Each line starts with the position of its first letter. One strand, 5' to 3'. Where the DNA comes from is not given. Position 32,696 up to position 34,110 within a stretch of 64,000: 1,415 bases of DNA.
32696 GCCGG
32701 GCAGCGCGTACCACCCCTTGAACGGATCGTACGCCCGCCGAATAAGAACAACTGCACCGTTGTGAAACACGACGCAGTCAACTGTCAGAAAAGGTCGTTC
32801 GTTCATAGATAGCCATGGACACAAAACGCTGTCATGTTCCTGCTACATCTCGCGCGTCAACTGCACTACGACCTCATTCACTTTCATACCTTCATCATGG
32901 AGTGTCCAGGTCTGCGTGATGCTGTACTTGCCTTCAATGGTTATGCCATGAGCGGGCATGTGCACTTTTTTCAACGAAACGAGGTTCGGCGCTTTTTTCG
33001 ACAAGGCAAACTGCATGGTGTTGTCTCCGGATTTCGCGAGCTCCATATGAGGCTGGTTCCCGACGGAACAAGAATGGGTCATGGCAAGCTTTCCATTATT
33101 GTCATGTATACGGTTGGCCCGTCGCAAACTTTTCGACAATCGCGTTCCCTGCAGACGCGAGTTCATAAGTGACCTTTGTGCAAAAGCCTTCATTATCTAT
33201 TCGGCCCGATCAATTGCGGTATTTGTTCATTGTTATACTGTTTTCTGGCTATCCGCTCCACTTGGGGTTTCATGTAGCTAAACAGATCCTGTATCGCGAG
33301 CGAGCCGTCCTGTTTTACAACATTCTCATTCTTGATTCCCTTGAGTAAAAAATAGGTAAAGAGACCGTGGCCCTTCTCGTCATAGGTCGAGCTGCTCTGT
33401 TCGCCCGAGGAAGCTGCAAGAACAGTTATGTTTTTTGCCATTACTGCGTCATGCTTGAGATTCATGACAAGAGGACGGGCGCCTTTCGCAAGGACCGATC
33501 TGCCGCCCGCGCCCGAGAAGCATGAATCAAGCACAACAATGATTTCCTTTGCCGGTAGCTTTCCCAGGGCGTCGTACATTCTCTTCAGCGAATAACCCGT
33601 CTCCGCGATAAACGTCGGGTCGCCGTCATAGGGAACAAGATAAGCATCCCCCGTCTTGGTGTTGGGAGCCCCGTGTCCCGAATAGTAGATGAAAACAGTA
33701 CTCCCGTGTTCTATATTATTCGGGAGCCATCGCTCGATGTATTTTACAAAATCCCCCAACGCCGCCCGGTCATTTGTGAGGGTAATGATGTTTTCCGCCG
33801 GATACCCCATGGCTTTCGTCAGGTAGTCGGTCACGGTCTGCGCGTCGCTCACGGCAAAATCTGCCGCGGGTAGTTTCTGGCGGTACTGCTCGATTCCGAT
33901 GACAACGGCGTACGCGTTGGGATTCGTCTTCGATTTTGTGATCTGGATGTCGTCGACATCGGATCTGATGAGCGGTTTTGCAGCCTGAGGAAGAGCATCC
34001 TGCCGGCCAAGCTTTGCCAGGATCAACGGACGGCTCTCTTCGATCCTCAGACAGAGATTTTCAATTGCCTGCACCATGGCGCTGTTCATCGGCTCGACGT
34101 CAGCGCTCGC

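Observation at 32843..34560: Lipoprotein caspase (peptidase C14) with an unassigned N-terminal domain, translationally coupled to a 116-aa protein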

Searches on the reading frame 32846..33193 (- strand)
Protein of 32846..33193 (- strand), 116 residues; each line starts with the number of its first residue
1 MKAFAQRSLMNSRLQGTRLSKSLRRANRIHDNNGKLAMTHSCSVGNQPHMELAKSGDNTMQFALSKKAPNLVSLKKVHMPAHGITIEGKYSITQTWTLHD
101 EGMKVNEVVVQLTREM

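Call 3: search_protein_families(library=pfam, proteins=[window:32846-33193:-], max_evalue=0.1)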
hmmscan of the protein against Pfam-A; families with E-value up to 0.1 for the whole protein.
window:32846-33193:- (116 aa): 0 families

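Call 4: search_protein_families(library=ncbifam, proteins=[window:32846-33193:-], max_evalue=0.1)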
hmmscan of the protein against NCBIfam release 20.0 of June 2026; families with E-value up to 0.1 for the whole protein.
window:32846-33193:- (116 aa): 0 families
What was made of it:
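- Checked: About 190 residues before the caspase domain have no Pfam or NCBIfam match (calls 3, 4). That ORF has no Pfam or NCBIfam match (calls 3, 4).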

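Call 6: find_homologous_proteins(query=window:32846-33193:-, max_evalue=0.01)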
Query window:32846-33193:- (116 aa): 16 proteins with E <= 0.01 among 16 candidates.
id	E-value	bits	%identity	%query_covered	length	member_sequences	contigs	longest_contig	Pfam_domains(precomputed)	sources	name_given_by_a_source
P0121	5.6e-45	170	100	68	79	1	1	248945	-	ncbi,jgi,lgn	-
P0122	1.4e-34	136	71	75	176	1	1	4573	-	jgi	jgi:hypothetical protein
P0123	1.5e-33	133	70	75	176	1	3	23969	-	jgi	jgi:hypothetical protein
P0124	2.0e-31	126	68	75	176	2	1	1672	-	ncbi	-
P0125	6.1e-31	125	67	75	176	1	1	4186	-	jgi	jgi:hypothetical protein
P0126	4.5e-28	115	63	75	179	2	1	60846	-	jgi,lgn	jgi:hypothetical protein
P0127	5.7e-26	109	62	73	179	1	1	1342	-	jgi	jgi:hypothetical protein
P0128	2.3e-25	107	60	73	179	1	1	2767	-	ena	-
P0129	8.1e-25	105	61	73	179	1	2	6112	-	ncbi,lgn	-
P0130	3.8e-24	103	60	73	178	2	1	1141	-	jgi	-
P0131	5.3e-24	102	58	73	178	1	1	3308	-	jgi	jgi:hypothetical protein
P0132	2.0e-23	101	60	73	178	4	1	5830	-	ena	-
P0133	4.8e-22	96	56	73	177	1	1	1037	-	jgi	jgi:hypothetical protein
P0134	8.0e-22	95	56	73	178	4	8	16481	-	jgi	jgi:hypothetical protein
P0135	1.8e-21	94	56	73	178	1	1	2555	-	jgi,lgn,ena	-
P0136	9.6e-21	92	58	73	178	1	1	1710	-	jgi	jgi:hypothetical protein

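Call 9: search_protein_families(library=pfam, proteins=[P0122, P0126, P0134], max_evalue=1)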
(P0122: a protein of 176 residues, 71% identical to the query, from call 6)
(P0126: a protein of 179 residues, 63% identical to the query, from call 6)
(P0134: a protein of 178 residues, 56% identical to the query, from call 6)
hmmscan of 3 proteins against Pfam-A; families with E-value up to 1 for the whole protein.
P0122 (176 aa): 1 family
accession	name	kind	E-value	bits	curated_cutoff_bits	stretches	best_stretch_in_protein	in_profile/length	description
PF01521.26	Fe-S_biosyn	-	0.016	15.8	26.3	1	74-152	13-90/110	Iron-sulphur cluster biosynthesis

P0126 (179 aa): 1 family
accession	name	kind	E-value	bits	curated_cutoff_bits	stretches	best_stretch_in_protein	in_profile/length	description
PF21469.2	BH1974-like_central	-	0.2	12.4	27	1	2-46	24-67/74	BH1974-like, central domain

P0134 (178 aa): 2 families
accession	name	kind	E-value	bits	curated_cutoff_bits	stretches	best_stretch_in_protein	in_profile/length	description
PF08813.17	Phage_tail_3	-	0.059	13.4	24.2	1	60-127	91-158/165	Phage tail tube protein, TTP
PF05506.17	PLipase_C_C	-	0.2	13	24.4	1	109-171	14-67/80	Bacterial phospholipase C, C-terminal domain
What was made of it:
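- Tried and rejected: Pfam at E<=1 gave only sub-threshold noise (call 9).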

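Call 10: find_encoding_contigs(protein=P0121, flank=6000, max_places=4)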
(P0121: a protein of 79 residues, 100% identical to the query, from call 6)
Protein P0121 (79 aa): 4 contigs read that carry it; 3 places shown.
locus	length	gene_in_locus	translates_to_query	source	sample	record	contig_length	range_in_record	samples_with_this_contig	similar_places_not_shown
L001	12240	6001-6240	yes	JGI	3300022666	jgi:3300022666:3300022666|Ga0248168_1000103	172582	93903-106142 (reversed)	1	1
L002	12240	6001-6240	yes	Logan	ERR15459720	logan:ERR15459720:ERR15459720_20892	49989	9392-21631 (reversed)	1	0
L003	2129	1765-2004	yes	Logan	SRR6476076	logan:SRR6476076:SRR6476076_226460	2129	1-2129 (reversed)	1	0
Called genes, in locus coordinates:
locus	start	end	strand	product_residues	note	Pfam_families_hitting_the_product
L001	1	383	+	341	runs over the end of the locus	PF13484:Fer4_16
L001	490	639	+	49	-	-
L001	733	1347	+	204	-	PF02525:Flavodoxin_2, PF03358:FMN_red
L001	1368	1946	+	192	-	PF03975:CheD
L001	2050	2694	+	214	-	PF01739:CheR (faint), PF05175:MTS, PF13489:Methyltransf_23, PF13649:Methyltransf_25, PF13847:Methyltransf_31, PF08241:Methyltransf_11, PF08242:Methyltransf_12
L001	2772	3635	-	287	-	PF05368:NmrA, PF13460:NAD_binding_10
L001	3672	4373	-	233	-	PF04336:ACP_PD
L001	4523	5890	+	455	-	PF00656:Peptidase_C14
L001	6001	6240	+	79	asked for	-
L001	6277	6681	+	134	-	PF00293:NUDIX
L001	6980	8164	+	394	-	PF00669:Flagellin_N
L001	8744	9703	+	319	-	-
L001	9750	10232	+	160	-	-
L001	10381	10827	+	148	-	PF13420:Acetyltransf_4, PF00583:Acetyltransf_1, PF13673:Acetyltransf_10, PF13508:Acetyltransf_7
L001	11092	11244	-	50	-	-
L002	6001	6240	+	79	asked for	-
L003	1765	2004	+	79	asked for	-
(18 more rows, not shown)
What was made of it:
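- The locus is identical in three independent metagenome assemblies (call 10). Gene callers predict the 79-aa ORF (calls 6, 10).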

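Call 11: find_encoding_contigs(protein=P0123, flank=5000, max_places=3)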
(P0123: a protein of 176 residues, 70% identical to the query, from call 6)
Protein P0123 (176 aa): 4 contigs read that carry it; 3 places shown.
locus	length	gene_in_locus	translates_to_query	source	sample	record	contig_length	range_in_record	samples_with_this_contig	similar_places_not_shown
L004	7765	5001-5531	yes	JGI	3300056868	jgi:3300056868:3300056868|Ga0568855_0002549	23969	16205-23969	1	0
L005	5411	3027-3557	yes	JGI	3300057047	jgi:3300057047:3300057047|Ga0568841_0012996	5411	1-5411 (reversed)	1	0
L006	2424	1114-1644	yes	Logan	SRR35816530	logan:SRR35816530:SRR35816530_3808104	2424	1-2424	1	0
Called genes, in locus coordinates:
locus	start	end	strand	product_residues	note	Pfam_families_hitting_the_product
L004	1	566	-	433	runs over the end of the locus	PF00175:NAD_binding_1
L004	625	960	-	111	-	-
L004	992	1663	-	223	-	PF01022:HTH_5 (weak)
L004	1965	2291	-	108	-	-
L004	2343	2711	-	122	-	-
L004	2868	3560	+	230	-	-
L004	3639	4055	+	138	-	PF02635:DsrE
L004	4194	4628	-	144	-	PF13474:SnoaL_3, PF14534:DUF4440 (weak)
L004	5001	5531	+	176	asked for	-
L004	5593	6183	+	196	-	-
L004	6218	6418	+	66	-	-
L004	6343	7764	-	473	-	?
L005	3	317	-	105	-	?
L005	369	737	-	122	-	-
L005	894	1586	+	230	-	-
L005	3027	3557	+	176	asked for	-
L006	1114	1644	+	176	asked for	-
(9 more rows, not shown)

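Call 12: find_encoding_contigs(protein=P0126, flank=5000, max_places=3)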
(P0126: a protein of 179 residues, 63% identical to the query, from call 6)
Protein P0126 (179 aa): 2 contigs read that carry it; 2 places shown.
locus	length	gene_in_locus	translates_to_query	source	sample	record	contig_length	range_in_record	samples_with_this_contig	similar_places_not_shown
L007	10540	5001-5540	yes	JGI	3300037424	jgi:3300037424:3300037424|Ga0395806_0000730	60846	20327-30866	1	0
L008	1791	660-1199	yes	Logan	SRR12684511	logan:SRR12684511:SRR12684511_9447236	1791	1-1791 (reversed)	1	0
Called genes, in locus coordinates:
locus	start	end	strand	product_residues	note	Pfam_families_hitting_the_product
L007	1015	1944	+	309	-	PF14522:Cytochrome_C7 (faint), PF02085:Cytochrom_CIII (faint), PF14537:Cytochrom_c3_2 (weak)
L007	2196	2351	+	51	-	-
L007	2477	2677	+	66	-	PF01637:ATPase_2 (weak), PF06414:Zeta_toxin (weak), PF13191:AAA_16 (weak), PF13401:AAA_22 (weak), PF03266:NTPase_1, PF01443:Viral_helicase1 (weak), PF13238:AAA_18 (weak)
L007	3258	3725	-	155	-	PF00210:Ferritin, PF02915:Rubrerythrin (faint)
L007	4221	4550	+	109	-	PF04945:YHS (faint)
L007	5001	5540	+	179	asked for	-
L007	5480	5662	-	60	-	-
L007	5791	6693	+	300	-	PF00561:Abhydrolase_1, PF12146:Hydrolase_4, PF12697:Abhydrolase_6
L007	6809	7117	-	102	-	-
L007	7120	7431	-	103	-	-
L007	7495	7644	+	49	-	-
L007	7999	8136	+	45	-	-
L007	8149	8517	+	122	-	-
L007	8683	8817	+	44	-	-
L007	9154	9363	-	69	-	PF07617:DUF1579 (weak)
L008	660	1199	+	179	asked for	-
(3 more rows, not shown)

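Call 13: find_encoding_contigs(protein=P0122, flank=5000, max_places=3)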
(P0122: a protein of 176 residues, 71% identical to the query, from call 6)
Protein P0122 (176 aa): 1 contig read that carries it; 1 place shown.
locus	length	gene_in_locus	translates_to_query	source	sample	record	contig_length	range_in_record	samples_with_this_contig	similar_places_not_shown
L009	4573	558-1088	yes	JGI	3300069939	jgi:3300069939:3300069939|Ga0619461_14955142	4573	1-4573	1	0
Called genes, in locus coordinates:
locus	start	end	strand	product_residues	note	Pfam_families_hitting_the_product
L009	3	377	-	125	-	?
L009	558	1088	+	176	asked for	-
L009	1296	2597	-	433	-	PF00501:AMP-binding, PF14535:AMP-binding_C_2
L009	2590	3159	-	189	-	PF01558:POR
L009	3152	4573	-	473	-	?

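Call 49: search_solved_structures(query=A6, max_evalue=10)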
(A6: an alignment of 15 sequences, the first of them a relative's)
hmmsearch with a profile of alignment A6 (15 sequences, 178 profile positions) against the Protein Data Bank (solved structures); distinct sequences matched with E-value up to 10: 2.
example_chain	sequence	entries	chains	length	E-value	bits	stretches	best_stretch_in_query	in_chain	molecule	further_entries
2hlv_A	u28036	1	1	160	1.1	12.2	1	129-168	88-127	Odorant-binding protein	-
2w82_A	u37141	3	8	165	1.8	11.6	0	90-149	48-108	ORF18 | Antirestriction protein ArdA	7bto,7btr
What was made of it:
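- Tried and rejected: A profile search of PDB sequences gave nothing better than E of about 1 (call 49).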

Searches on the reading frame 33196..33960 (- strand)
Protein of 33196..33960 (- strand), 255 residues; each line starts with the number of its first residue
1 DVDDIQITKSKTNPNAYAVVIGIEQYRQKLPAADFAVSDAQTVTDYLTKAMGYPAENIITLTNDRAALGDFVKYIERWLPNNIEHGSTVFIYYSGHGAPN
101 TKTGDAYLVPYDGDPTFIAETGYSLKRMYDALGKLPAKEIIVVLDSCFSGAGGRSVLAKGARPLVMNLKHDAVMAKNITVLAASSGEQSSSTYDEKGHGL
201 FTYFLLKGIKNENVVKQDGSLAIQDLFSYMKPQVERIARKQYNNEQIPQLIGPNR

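Call 51: search_solved_structures(query=window:33196-33960:-, max_evalue=0.01, show_alignments=2)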
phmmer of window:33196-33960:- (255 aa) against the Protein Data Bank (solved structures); distinct sequences matched with E-value up to 0.01: 3.
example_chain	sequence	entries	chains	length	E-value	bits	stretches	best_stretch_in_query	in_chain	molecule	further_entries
7qp0_A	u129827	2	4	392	2.4e-06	30.8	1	15-150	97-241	Metacaspase-1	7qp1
4f6o_A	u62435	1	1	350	8.4e-06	29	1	16-101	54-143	Metacaspase-1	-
4f6p_A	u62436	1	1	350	1.3e-05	28.4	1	16-100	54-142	Metacaspase-1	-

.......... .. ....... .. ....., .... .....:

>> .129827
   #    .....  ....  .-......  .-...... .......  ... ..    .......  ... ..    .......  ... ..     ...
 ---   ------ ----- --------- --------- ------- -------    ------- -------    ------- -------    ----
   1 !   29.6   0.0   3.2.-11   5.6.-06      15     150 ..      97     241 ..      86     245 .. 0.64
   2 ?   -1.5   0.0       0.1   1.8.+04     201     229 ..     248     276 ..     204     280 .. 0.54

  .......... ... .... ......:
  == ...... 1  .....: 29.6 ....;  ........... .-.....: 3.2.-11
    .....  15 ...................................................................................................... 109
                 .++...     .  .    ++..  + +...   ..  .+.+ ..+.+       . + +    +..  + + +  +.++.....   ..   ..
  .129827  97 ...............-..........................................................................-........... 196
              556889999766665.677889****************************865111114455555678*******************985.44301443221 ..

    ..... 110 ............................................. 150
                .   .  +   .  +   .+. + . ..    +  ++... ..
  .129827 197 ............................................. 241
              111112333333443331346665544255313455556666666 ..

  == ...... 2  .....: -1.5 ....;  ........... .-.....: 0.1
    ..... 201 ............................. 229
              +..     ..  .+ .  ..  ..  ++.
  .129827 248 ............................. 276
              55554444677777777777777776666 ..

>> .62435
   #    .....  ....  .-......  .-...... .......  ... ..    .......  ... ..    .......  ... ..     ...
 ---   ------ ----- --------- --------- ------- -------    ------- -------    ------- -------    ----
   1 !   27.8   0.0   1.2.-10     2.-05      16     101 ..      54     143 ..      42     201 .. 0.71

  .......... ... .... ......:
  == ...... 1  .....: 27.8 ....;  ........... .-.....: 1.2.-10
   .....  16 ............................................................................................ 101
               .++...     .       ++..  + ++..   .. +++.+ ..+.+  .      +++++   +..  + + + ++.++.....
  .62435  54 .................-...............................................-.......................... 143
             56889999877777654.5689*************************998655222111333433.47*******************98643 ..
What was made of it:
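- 33196..33915 (-): Caspase (C14) protease domain, aa 216-455. His296 is at 33675..33673 and Cys347 at 33522..33520. Nearest solved sequences are fungal metacaspase-1, 7qp0 and 4f6o (call 51).
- Closest known: Bacterial metacaspase-like / orthocaspase proteins. Same: The nearest solved sequences are fungal metacaspase-1 (call 51).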
